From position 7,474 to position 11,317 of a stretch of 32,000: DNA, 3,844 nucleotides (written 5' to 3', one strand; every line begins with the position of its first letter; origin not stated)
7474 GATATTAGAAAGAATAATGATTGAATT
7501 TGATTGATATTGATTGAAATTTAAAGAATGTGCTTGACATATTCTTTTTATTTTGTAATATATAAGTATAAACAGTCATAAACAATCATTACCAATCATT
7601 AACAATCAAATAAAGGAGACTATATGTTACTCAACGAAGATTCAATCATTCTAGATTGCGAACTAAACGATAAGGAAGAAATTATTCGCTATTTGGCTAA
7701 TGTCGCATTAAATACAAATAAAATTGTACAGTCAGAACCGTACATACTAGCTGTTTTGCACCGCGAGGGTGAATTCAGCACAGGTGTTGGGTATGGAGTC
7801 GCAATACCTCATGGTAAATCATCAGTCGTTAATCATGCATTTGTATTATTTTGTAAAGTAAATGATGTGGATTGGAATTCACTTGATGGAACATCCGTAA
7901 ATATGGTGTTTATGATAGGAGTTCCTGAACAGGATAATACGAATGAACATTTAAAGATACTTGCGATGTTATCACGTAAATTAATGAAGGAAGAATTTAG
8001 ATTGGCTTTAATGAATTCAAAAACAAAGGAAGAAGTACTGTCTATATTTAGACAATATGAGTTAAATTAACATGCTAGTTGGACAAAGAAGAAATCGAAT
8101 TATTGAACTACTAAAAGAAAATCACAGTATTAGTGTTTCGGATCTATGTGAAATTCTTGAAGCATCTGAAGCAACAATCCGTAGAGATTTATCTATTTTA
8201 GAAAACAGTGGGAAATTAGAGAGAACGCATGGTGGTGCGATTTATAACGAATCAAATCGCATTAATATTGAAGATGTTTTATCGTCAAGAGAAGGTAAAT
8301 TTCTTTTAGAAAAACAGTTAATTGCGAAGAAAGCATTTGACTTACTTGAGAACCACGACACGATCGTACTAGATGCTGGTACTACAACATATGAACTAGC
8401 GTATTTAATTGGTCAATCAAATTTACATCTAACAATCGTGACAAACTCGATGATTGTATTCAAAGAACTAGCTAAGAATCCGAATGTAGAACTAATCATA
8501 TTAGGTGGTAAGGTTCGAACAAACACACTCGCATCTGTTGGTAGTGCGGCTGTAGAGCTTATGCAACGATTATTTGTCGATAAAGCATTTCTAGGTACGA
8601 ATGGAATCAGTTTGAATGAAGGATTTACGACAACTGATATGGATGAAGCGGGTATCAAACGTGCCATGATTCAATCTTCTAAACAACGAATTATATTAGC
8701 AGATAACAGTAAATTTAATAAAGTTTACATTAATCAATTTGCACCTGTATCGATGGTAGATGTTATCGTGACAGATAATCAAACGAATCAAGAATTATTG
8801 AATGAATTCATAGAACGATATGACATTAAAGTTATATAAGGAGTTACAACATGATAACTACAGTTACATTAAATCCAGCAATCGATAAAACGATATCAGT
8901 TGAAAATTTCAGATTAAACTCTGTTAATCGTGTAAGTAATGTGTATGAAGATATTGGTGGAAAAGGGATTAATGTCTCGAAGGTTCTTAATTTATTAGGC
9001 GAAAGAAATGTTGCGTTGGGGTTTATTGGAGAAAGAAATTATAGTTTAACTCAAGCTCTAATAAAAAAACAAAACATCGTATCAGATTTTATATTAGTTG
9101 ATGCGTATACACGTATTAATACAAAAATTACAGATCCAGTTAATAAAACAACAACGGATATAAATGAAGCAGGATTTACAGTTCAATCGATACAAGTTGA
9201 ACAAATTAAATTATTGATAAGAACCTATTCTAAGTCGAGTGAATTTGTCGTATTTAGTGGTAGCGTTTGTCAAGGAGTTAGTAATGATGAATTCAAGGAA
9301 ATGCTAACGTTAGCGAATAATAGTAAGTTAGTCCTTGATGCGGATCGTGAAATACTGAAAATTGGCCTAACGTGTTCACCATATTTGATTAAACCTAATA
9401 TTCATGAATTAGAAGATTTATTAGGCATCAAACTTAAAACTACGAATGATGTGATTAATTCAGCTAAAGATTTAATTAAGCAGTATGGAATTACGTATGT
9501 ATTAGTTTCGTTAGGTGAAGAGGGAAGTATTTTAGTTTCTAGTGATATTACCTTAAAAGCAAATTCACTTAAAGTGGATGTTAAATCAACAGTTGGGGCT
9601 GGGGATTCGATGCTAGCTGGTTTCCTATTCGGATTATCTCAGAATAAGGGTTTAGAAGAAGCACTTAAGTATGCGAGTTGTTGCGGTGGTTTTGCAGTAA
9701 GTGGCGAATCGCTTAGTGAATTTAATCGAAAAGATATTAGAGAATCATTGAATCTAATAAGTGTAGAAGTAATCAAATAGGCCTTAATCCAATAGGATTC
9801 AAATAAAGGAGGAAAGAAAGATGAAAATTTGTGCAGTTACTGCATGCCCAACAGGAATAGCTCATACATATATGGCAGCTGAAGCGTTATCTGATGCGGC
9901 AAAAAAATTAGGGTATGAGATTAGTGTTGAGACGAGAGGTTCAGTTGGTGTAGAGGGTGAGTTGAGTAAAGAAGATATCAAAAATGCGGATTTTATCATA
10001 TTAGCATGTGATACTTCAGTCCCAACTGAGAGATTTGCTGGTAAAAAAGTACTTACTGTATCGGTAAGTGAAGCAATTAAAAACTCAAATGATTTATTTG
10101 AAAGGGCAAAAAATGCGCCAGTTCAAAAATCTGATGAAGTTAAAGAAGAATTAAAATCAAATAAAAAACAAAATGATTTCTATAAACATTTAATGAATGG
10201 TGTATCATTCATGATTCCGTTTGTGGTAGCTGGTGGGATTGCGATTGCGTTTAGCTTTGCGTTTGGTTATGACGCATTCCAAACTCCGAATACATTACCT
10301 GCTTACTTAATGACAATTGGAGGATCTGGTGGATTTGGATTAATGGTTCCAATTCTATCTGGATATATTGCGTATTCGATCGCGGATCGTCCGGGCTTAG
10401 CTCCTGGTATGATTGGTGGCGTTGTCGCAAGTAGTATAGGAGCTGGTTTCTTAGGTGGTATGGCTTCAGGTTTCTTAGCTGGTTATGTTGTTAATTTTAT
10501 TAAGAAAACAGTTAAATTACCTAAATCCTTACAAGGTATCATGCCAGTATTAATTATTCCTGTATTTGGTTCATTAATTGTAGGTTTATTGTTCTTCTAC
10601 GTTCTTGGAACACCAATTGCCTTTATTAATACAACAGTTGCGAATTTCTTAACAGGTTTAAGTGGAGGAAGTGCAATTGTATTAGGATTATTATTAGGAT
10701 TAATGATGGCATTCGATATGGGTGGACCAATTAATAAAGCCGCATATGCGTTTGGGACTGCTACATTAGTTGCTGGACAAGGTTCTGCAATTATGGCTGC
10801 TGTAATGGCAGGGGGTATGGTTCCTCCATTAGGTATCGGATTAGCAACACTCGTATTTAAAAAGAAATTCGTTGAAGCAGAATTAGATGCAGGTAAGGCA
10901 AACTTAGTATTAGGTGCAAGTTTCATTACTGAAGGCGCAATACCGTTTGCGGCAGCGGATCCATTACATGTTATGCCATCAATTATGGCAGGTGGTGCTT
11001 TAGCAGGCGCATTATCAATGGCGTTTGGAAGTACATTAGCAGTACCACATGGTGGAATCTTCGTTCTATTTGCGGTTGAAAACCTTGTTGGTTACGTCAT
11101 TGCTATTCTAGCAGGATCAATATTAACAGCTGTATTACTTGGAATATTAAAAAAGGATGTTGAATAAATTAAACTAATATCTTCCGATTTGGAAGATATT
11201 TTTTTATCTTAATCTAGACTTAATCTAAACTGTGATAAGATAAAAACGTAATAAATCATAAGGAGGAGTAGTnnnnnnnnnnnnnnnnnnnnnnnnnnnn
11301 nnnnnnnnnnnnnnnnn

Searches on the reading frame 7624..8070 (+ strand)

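Call 47: search_protein_families(library=pfam, proteins=[window:7624-8070:+], max_evalue=0.00001)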
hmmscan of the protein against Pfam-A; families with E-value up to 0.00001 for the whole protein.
window:7624-8070:+ (148 aa): 1 family
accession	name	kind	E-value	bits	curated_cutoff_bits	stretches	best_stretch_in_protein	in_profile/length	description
PF00359.27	PTS_EIIA_2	-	2.3e-37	128.6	27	1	1-144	1-143/144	Phosphoenolpyruvate-dependent sugar phosphotransferase system, EIIA 2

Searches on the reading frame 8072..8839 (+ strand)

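Call 47: search_protein_families(library=pfam, proteins=[window:8072-8839:+], max_evalue=0.00001)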
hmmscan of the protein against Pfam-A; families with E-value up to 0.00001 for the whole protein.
window:8072-8839:+ (255 aa): 4 families
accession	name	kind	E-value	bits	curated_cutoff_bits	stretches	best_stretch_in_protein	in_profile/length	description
PF00455.28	DeoRC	-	3.4e-52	177.1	31.8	1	80-236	5-160/160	DeoR C terminal sensor domain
PF08220.18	HTH_DeoR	-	9.3e-20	70.6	21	1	6-61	1-56/57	DeoR-like helix-turn-helix domain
PF08279.18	HTH_11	-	1.1e-09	38.5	25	1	6-53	1-50/55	HTH domain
PF01022.26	HTH_5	-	2.2e-07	31.1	22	1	5-47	2-43/47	Bacterial regulatory protein, arsR family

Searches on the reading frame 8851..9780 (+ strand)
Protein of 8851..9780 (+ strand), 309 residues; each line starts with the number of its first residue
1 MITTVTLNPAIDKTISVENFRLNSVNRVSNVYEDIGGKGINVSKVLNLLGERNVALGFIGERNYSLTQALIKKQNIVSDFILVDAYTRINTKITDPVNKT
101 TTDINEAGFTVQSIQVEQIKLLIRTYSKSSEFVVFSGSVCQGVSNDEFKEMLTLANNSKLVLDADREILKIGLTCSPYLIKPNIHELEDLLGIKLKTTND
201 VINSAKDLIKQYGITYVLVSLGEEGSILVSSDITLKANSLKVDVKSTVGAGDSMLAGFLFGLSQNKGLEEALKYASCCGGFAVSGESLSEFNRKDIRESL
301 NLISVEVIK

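Call 48: search_protein_families(library=pfam, proteins=[window:8851-9780:+], max_evalue=0.00001)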
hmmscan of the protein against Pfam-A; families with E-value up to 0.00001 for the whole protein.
window:8851-9780:+ (309 aa): 2 families
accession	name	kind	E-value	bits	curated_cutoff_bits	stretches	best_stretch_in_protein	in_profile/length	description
PF00294.29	PfkB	-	1.7e-47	162.6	25.8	1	7-289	3-296/302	pfkB family carbohydrate kinase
PF08543.17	Phos_pyr_kin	-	3.4e-09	36.9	27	1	156-276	99-225/246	Phosphomethylpyrimidine kinase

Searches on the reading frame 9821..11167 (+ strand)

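Call 48: search_protein_families(library=pfam, proteins=[window:9821-11167:+], max_evalue=0.00001)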
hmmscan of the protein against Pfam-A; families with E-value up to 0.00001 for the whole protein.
window:9821-11167:+ (448 aa): 3 families
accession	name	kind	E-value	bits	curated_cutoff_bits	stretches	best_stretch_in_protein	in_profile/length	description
PF02378.23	PTS_EIIC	-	1e-21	77.8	30.7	1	125-391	1-319/319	Phosphotransferase system, EIIC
PF02302.22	PTS_IIB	-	1.9e-21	76.9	23.6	1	5-93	2-88/90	PTS system, Lactose/Cellobiose specific IIB subunit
PF25554.1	PTS_EIIB_BC_N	-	3.3e-08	34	27.4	0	51-99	36-84/88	PTS system fructose specific EIIB'BC N-terminal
